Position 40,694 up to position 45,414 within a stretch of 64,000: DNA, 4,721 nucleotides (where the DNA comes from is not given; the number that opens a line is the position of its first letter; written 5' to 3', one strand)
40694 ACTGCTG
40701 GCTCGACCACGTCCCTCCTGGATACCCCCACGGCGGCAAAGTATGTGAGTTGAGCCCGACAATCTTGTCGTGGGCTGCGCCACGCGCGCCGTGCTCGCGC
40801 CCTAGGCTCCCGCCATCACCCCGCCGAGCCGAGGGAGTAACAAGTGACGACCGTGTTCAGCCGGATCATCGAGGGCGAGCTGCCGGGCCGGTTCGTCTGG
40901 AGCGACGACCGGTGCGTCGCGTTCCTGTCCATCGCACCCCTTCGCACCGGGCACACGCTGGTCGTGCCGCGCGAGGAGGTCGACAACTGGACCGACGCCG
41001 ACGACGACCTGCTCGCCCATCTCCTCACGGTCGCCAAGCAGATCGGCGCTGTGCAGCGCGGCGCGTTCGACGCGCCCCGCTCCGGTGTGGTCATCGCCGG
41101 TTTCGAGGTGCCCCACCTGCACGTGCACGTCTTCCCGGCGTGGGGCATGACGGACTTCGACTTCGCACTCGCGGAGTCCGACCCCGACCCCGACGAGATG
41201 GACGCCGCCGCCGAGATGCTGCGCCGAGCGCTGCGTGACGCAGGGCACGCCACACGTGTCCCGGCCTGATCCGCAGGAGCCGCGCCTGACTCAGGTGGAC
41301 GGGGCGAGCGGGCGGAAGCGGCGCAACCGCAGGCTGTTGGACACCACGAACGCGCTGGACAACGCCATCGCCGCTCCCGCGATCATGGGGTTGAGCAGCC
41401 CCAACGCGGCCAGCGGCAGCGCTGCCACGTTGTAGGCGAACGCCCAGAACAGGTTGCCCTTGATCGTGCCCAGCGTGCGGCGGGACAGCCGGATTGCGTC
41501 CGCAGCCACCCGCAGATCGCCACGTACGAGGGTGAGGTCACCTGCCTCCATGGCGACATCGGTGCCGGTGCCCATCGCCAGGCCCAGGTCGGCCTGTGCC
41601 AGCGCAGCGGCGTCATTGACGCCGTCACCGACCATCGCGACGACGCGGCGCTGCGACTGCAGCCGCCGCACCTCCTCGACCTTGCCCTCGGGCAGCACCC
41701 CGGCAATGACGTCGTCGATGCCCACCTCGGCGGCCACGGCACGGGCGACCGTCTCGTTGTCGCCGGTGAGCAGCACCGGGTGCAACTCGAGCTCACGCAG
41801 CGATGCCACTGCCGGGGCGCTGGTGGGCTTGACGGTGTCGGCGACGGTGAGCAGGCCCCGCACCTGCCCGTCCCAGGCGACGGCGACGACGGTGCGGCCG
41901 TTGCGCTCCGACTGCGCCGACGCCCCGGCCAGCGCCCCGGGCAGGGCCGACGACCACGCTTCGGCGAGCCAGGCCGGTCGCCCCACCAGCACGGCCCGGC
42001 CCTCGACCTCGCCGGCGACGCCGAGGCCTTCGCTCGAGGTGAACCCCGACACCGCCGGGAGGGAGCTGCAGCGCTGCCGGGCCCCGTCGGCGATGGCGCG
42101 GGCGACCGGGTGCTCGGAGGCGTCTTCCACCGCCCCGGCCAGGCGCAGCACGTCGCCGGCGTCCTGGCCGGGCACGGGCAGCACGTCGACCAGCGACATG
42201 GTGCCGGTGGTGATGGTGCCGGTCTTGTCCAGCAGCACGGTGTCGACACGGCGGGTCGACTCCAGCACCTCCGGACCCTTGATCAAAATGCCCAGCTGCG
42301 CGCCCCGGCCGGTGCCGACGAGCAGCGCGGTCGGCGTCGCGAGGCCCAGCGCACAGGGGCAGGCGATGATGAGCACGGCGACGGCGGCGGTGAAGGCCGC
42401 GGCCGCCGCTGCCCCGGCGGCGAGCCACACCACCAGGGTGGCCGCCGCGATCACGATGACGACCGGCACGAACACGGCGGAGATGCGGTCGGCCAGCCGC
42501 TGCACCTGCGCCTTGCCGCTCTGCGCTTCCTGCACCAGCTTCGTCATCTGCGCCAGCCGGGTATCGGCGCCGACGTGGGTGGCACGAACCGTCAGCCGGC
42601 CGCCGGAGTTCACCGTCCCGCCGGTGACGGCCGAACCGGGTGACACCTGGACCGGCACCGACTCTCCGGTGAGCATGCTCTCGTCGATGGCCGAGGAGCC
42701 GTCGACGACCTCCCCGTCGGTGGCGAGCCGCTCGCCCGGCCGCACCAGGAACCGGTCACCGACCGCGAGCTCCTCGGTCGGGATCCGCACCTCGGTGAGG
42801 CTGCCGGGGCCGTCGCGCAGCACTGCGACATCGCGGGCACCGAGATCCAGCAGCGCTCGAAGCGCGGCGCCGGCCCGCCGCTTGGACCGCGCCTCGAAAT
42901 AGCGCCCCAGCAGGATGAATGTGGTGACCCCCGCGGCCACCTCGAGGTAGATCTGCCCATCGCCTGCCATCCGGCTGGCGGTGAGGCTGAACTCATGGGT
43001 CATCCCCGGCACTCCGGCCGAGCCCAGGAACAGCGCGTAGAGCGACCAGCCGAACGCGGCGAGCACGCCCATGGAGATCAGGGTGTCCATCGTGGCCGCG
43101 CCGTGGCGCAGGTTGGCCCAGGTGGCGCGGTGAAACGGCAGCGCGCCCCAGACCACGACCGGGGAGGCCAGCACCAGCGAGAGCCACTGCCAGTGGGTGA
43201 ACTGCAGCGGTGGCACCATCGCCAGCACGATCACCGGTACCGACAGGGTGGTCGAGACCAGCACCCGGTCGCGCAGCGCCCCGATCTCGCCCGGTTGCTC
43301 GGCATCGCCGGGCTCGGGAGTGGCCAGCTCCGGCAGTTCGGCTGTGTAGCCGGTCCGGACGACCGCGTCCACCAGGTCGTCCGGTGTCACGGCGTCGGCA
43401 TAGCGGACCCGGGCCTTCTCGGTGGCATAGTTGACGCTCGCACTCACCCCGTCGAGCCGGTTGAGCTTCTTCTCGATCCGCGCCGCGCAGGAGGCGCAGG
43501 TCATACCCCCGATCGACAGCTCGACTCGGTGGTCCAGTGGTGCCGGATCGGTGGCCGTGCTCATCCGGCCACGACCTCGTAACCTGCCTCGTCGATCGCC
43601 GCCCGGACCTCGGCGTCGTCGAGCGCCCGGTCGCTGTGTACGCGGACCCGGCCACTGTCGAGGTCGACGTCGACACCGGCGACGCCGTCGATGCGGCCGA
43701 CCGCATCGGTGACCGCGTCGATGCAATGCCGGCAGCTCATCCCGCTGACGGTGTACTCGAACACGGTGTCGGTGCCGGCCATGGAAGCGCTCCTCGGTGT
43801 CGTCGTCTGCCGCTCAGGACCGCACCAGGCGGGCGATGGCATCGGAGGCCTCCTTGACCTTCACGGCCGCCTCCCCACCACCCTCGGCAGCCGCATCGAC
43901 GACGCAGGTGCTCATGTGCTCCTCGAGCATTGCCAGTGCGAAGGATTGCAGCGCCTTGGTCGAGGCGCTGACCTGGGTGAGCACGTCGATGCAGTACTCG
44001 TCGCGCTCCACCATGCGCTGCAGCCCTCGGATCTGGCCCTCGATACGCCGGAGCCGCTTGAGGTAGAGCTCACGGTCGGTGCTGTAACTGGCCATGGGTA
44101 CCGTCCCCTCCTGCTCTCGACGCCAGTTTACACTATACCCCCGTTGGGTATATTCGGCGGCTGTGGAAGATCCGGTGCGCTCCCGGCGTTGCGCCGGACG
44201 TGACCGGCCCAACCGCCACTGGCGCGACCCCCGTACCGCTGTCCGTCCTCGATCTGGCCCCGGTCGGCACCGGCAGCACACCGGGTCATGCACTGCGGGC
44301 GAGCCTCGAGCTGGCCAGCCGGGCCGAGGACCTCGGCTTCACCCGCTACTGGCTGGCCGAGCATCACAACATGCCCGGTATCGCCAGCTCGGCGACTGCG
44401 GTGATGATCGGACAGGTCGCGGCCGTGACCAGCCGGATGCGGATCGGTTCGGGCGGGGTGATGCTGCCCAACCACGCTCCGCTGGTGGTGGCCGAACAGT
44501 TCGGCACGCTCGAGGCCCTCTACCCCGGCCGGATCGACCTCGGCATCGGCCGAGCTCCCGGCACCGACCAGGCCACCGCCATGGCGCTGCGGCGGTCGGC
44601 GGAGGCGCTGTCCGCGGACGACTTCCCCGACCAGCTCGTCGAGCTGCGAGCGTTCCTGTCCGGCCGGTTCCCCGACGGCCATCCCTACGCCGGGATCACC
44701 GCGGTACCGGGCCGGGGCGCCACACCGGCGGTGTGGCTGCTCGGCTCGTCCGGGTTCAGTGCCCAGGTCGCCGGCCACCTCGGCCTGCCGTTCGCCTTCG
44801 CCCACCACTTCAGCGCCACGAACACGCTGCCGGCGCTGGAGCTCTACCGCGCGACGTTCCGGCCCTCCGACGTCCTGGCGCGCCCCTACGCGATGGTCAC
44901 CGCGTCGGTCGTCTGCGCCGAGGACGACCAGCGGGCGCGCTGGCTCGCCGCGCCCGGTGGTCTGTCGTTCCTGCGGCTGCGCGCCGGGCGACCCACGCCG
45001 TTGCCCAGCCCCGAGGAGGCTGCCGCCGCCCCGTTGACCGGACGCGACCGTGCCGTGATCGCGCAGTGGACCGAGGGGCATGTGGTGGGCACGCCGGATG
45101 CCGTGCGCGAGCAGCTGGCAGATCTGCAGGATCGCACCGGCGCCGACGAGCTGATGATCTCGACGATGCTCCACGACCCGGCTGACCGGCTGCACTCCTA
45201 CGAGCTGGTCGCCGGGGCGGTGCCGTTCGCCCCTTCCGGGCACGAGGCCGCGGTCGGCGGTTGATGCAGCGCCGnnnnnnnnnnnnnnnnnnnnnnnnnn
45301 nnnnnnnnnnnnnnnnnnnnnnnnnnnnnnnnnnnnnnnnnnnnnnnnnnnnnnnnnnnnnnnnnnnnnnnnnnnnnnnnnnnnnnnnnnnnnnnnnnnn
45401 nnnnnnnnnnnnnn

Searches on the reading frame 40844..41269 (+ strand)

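Call 77: search_protein_families(library=ncbifam, proteins=[window:40844-41269:+], max_evalue=1e-10)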
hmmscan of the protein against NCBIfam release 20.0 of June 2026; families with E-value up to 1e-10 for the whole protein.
window:40844-41269:+ (141 aa): 1 family
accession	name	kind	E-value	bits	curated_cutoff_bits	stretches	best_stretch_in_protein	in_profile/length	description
NF045834.1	M_plasma_HinT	exception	3.2e-18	66.5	130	1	4-98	1-100/102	histidine triad protein HinT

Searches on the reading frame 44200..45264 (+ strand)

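Call 77: search_protein_families(library=ncbifam, proteins=[window:44200-45264:+], max_evalue=1e-10)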
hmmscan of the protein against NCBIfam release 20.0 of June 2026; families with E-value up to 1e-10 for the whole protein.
window:44200-45264:+ (354 aa): 8 families
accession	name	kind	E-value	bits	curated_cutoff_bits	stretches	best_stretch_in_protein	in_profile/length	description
TIGR03558.1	oxido_grp_1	subfamily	2.6e-133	444.3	166.95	1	14-339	1-324/325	MsnO8 family LLM class oxidoreductase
NF007802.0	PRK10508.1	equivalog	8.1e-110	367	540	1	11-338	5-327/335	luciferase-like monooxygenase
TIGR04027.1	LLM_KPN_01858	hypoth_equivalog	6.1e-15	55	412.9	1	32-129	19-117/326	putative FMN-dependent luciferase-like monooxygenase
TIGR04036.1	LLM_CE1758_fam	subfamily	1.7e-14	53.4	479.1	1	24-119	19-113/355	CE1758 family FMN-dependent luciferase-like monooxygenase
TIGR03858.1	LLM_2I7G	subfamily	8e-14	51.4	462.25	1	28-120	21-112/337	Atu2307/SP_0267 family LLM class monooxygenase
TIGR03619.1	F420_Rv2161c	subfamily_domain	3.7e-13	49.6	166.9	1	37-117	2-97/247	TIGR03619 family F420-dependent LLM class oxidoreductase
TIGR03857.1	F420_MSMEG_2249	hypoth_equivalog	5.4e-13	48.9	218.4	1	33-130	14-105/329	TIGR03857 family LLM class F420-dependent oxidoreductase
TIGR04020.1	seco_metab_LLM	subfamily_domain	1.5e-11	44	244.45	1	36-118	22-105/341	MupA/Atu3671 family FMN-dependent luciferase-like monooxygenase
